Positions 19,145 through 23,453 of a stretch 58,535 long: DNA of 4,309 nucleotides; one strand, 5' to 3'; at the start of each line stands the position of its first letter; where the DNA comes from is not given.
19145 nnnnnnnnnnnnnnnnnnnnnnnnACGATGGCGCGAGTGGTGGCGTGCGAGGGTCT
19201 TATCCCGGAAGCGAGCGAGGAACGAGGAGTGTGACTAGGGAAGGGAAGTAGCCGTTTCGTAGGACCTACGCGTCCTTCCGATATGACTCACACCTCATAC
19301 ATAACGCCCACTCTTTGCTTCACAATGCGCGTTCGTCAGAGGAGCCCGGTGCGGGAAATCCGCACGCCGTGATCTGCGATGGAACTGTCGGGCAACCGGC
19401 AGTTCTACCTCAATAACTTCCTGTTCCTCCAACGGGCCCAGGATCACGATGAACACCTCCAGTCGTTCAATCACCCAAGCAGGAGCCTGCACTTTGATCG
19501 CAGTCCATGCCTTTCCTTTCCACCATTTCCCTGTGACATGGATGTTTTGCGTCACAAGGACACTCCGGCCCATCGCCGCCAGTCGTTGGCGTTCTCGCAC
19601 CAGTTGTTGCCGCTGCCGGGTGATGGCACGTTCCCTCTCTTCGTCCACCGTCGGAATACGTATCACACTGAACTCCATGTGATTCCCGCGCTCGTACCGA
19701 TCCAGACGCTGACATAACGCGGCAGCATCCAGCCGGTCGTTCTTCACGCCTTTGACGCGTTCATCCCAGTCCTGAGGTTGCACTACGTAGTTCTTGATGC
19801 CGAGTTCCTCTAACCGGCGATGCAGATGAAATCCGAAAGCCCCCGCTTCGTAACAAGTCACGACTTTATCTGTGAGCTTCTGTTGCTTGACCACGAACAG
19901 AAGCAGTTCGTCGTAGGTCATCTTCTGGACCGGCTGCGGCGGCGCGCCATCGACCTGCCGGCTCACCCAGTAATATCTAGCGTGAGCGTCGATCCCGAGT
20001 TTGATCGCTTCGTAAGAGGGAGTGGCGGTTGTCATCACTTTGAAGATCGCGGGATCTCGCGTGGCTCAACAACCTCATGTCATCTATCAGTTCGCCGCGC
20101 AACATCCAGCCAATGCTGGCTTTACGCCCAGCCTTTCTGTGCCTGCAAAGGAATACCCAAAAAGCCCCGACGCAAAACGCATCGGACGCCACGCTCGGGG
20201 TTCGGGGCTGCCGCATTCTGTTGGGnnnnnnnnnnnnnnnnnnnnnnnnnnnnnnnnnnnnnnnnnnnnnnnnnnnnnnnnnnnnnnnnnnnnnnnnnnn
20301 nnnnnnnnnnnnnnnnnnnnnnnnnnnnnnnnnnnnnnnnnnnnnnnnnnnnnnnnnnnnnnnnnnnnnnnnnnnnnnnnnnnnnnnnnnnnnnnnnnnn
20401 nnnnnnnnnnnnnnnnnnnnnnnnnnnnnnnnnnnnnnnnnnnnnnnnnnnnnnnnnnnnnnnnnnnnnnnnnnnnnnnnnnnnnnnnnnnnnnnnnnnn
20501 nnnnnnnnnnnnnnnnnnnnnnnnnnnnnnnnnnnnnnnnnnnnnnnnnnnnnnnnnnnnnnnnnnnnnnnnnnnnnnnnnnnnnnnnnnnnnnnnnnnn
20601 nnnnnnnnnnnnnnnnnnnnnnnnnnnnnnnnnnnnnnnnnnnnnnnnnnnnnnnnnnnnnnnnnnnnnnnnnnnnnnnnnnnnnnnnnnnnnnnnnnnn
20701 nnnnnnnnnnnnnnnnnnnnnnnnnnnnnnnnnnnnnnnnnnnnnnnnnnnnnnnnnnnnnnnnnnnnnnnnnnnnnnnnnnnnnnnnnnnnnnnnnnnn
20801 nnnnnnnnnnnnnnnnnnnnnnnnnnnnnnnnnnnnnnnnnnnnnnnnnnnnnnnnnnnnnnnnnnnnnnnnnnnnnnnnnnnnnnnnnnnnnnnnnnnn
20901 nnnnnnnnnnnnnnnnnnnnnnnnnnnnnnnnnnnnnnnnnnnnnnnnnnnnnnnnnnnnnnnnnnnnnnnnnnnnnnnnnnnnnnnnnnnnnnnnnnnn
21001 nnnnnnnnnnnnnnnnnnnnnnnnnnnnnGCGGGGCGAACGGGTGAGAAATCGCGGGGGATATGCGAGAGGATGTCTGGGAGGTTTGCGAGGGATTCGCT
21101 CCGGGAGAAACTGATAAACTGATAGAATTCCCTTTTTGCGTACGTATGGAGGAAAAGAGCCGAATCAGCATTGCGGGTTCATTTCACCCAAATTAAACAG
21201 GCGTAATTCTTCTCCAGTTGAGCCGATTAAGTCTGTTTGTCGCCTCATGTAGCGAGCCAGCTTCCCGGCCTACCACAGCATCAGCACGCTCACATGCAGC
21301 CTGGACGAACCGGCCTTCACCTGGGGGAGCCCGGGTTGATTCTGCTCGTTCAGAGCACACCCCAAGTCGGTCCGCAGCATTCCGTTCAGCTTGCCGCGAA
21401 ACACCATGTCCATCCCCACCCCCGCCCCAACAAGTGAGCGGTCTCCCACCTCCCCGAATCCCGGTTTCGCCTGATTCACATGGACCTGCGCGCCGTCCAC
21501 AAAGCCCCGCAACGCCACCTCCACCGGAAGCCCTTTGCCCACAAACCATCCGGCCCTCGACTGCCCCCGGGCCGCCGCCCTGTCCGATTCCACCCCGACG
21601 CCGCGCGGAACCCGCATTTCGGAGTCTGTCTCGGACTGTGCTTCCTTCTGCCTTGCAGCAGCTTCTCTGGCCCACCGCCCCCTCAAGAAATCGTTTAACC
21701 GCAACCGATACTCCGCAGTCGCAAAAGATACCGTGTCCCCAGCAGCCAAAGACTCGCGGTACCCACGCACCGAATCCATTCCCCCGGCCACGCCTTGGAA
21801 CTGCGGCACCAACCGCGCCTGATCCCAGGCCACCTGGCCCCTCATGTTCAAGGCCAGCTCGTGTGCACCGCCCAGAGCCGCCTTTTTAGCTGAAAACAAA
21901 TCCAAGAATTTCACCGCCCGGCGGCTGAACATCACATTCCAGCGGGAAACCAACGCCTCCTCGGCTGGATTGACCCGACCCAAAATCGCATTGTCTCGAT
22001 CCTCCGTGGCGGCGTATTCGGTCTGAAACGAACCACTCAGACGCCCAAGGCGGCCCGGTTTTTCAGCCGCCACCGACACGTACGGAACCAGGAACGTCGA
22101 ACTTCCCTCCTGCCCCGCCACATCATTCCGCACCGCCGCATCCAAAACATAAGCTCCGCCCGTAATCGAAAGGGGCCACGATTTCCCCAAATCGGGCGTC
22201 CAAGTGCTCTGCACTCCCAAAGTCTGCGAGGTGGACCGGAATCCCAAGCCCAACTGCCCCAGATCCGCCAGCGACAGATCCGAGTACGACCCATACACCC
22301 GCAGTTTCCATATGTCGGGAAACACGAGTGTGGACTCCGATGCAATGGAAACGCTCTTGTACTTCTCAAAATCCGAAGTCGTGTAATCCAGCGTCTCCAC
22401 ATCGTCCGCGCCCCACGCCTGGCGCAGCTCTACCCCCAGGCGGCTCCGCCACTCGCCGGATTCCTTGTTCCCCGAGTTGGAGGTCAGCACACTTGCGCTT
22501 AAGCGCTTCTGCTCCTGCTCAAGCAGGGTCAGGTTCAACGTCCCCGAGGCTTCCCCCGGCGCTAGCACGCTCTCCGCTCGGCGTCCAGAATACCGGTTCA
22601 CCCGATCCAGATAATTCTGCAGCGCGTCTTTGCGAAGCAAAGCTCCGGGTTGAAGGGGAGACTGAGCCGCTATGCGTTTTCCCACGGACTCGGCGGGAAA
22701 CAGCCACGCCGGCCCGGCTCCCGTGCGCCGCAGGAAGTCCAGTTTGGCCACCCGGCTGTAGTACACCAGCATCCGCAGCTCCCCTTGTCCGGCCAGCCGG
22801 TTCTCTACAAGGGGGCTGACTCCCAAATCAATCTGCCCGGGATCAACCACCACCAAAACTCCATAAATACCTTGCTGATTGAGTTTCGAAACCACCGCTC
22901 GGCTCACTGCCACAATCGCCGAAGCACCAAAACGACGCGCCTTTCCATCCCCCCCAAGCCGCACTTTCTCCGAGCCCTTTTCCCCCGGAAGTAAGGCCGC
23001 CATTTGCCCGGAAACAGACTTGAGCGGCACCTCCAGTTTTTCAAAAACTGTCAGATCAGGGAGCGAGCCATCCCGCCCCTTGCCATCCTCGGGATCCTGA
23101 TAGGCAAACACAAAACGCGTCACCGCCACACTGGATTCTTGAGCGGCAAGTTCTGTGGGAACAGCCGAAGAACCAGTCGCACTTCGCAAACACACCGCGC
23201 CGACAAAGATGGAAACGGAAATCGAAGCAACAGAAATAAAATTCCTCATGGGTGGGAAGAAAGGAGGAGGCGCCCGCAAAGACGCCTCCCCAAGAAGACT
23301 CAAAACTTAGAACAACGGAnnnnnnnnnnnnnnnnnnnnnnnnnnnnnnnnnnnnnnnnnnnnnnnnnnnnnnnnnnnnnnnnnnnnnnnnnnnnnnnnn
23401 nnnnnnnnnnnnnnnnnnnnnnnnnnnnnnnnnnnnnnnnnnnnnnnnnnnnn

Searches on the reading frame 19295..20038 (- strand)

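Call 5: search_protein_families(library=pfam, proteins=[window:19295-20038:-], max_evalue=0.01)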
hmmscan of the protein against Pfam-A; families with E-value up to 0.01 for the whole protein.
window:19295-20038:- (247 aa): 1 family
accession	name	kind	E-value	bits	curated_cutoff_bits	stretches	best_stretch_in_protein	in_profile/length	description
PF01548.23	DEDD_Tnp_IS110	-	6.5e-06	26.4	29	1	43-161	32-150/155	Transposase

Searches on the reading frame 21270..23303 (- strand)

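Call 5: search_protein_families(library=pfam, proteins=[window:21270-23303:-], max_evalue=0.01)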
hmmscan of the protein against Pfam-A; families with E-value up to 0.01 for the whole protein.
window:21270-23303:- (677 aa): 1 family
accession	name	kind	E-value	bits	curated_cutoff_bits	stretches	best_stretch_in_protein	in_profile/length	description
PF03865.19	ShlB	-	4.7e-07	30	22.7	1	257-342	4-91/311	Haemolysin secretion/activation protein ShlB/FhaC/HecB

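Call 73: search_protein_families(library=ncbifam, proteins=[window:21270-23303:-], max_evalue=0.01)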
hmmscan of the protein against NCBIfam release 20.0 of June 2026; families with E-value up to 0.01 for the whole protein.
window:21270-23303:- (677 aa): 1 family
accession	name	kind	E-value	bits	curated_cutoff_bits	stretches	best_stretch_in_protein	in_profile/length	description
NF047779.1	Omp85_fam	subfamily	0.0018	17.8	200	1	503-539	316-352/423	Omp85 family outer membrane protein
